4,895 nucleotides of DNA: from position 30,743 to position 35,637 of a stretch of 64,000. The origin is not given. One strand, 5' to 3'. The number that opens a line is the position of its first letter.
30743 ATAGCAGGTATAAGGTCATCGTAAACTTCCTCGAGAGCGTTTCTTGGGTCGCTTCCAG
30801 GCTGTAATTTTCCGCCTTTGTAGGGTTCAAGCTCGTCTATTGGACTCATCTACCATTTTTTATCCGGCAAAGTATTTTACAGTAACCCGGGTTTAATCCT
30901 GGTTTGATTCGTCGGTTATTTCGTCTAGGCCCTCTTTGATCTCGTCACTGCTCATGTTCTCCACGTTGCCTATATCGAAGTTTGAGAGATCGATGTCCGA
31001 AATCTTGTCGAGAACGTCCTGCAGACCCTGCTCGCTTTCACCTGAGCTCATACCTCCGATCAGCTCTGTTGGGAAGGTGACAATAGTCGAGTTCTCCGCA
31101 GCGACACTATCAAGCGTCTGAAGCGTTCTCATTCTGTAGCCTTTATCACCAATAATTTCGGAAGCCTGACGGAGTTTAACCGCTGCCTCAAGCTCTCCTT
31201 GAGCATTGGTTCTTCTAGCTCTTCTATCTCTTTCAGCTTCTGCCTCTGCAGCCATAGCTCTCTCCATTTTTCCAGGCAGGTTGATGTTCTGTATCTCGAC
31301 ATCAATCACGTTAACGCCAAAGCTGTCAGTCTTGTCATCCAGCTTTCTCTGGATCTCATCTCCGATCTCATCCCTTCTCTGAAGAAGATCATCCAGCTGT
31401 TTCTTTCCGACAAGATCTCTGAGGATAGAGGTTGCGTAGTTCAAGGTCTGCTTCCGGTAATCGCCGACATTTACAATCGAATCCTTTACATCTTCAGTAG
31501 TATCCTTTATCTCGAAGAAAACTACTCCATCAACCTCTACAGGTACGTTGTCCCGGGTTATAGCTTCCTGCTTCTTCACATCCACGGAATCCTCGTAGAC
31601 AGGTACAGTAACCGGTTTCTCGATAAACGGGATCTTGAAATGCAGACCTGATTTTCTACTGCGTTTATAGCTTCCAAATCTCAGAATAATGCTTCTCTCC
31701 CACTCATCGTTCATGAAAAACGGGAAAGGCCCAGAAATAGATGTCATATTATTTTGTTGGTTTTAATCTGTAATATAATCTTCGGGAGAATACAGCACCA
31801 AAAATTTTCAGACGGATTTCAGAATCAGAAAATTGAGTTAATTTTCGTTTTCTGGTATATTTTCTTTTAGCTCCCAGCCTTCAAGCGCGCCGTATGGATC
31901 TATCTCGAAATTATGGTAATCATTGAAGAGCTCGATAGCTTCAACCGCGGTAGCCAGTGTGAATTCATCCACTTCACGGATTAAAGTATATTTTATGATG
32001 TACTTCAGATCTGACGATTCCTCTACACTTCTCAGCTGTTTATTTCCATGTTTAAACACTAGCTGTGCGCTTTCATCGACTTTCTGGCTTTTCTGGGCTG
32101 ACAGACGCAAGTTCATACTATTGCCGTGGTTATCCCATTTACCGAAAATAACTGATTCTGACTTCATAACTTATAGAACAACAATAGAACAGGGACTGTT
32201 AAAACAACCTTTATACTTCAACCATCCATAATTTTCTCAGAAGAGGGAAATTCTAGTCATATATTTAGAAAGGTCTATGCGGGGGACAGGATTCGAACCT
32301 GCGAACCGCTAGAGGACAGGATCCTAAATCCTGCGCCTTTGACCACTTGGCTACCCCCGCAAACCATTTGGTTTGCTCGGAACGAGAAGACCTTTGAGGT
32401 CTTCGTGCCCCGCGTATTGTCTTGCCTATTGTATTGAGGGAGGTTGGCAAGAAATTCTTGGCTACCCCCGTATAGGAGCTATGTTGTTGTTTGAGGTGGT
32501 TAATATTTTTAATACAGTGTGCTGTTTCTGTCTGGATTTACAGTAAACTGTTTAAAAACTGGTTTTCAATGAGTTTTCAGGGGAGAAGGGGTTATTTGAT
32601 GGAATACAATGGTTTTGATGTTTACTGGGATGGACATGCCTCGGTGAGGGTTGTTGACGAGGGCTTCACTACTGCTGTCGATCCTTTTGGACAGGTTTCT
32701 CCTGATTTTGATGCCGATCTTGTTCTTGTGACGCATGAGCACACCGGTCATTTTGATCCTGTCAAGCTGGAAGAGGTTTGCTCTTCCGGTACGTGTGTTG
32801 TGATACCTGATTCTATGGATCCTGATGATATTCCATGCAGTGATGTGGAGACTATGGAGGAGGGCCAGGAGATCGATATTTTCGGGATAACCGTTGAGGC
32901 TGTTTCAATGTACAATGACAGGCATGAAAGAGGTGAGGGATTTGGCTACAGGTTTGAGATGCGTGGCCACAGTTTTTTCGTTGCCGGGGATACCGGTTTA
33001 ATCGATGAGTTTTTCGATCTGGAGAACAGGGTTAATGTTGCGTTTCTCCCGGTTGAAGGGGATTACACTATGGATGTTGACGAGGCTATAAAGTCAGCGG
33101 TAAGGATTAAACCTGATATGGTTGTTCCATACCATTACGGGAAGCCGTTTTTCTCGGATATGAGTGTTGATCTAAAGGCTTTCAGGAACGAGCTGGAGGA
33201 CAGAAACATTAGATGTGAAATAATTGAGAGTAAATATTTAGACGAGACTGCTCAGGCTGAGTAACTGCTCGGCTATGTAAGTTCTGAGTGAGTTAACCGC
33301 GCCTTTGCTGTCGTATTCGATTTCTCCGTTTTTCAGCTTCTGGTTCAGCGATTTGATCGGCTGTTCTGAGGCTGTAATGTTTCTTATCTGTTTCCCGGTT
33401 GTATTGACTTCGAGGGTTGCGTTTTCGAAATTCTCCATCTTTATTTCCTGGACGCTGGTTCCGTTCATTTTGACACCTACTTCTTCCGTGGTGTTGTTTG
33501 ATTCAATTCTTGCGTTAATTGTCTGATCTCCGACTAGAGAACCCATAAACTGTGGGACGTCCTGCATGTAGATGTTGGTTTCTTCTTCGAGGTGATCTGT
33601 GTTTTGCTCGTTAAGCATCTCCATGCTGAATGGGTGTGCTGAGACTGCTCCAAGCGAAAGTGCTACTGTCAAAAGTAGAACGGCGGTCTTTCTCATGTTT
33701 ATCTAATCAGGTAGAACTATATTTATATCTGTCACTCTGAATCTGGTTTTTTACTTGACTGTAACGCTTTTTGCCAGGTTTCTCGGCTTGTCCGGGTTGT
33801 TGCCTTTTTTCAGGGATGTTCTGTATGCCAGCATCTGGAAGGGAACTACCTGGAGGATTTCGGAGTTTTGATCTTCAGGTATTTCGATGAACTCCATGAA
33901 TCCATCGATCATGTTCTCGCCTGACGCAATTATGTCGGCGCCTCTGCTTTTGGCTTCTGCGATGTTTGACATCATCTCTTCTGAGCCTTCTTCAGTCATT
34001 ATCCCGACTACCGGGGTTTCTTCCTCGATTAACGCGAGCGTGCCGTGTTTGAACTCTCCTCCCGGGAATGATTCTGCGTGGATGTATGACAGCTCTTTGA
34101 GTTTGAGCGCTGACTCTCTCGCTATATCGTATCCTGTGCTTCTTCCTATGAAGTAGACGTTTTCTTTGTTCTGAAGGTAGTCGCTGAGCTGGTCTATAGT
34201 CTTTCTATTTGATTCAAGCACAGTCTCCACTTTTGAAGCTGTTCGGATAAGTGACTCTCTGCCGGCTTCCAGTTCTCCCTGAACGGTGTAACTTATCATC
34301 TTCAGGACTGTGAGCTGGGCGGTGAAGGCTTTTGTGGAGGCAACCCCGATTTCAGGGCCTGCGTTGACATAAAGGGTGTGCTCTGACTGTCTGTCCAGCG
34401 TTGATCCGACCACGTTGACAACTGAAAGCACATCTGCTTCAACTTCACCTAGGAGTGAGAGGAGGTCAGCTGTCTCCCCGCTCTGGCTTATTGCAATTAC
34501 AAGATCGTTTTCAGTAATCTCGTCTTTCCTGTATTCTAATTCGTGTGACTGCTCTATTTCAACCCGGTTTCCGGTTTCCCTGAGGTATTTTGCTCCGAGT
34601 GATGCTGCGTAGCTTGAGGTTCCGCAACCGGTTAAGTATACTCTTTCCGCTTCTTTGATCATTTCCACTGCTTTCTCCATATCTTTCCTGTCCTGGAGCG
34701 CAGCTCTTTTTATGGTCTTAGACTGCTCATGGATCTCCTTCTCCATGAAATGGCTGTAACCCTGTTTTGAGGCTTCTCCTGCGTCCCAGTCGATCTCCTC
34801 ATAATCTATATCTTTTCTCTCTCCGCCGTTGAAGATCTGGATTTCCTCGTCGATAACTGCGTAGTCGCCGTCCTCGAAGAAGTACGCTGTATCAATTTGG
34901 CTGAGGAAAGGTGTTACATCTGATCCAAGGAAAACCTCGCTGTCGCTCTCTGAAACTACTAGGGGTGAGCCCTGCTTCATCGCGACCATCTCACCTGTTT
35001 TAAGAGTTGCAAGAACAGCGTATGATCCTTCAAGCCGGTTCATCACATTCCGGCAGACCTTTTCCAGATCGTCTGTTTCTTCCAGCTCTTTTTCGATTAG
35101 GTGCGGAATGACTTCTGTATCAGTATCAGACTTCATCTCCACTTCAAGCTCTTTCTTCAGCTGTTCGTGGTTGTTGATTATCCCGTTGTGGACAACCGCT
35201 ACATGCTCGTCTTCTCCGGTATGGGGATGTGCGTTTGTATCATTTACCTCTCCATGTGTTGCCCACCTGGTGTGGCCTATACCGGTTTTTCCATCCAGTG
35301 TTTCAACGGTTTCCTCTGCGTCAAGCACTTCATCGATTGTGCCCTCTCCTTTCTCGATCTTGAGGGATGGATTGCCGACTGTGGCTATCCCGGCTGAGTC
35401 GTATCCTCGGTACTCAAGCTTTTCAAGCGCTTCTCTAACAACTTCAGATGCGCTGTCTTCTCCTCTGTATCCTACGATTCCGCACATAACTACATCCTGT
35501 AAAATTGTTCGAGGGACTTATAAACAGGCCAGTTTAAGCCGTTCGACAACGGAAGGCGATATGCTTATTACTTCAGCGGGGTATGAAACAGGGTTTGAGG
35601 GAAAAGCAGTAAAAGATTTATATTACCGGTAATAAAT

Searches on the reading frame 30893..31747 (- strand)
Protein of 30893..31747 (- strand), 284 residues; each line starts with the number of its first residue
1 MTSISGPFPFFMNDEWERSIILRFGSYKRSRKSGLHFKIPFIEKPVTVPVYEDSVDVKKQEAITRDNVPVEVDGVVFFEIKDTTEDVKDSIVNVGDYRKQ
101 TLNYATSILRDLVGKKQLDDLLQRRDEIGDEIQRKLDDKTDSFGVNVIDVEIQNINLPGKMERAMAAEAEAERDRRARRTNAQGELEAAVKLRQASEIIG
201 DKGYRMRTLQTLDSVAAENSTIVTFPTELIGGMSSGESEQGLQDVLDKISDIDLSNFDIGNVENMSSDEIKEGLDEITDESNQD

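Call 61: search_protein_families(library=pfam, proteins=[window:30893-31747:-], max_evalue=0.01)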
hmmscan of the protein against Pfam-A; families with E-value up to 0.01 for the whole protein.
window:30893-31747:- (284 aa): 3 families
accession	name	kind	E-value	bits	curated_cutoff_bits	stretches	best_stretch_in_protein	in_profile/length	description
PF01145.31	Band_7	-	3.8e-38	131.7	23.6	1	14-185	4-175/176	SPFH domain / Band 7 family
PF13421.11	Band_7_1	-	5.8e-05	23.3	24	1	103-169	139-207/211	SPFH domain-Band 7 family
PF12200.13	DUF3597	-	0.0025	18.8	29.8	1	82-147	46-109/127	Domain of unknown function (DUF3597)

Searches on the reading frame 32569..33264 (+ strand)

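Call 61: search_protein_families(library=pfam, proteins=[window:32569-33264:+], max_evalue=0.01)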
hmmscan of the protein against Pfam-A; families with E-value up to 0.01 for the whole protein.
window:32569-33264:+ (231 aa): 2 families
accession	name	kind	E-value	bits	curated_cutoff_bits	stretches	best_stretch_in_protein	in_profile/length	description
PF13483.12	Lactamase_B_3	-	1.6e-25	90.4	24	1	18-189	2-160/160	Beta-lactamase superfamily domain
PF12706.13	Lactamase_B_2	-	8.2e-15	55.4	27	1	48-190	30-200/200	Beta-lactamase superfamily domain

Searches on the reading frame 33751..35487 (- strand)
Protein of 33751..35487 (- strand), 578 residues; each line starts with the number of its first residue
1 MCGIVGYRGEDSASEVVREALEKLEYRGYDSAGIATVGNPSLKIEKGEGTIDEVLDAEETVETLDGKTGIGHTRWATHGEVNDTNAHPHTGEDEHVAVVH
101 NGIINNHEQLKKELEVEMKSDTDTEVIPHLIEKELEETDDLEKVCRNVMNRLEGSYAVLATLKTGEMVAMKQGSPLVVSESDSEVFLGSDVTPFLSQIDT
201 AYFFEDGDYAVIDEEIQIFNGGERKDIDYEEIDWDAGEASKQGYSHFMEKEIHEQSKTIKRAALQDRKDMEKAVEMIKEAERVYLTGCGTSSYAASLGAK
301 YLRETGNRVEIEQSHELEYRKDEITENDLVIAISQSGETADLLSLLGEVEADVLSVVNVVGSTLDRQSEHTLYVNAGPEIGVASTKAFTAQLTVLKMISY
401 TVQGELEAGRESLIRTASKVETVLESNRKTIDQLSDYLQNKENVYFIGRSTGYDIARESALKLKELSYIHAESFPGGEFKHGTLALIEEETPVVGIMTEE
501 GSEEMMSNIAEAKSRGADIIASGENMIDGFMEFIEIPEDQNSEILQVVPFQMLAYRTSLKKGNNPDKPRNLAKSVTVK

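Call 3: search_protein_families(library=pfam, proteins=[window:33751-35487:-], max_evalue=0.1)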
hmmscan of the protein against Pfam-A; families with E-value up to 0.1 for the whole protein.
window:33751-35487:- (578 aa): 6 families
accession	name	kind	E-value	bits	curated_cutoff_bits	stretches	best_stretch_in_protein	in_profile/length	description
PF01380.27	SIS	-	7.4e-46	155.6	25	2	276-397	1-127/131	SIS domain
PF13522.11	GATase_6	-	3.5e-17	63.1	27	1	64-189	8-129/130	Glutamine amidotransferase domain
PF13537.11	GATase_7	-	8.3e-13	48.9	25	1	82-194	9-121/123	Glutamine amidotransferase domain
PF13230.11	GATase_4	-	0.00087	18.7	23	1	67-157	72-164/272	Glutamine amidotransferases class-II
PF22645.1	GKRP_SIS_N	-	0.011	15.9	27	0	270-311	6-47/113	Glucokinase regulatory protein N-terminal SIS domain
PF13580.11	SIS_2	-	0.053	14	27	0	258-296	9-51/138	SIS domain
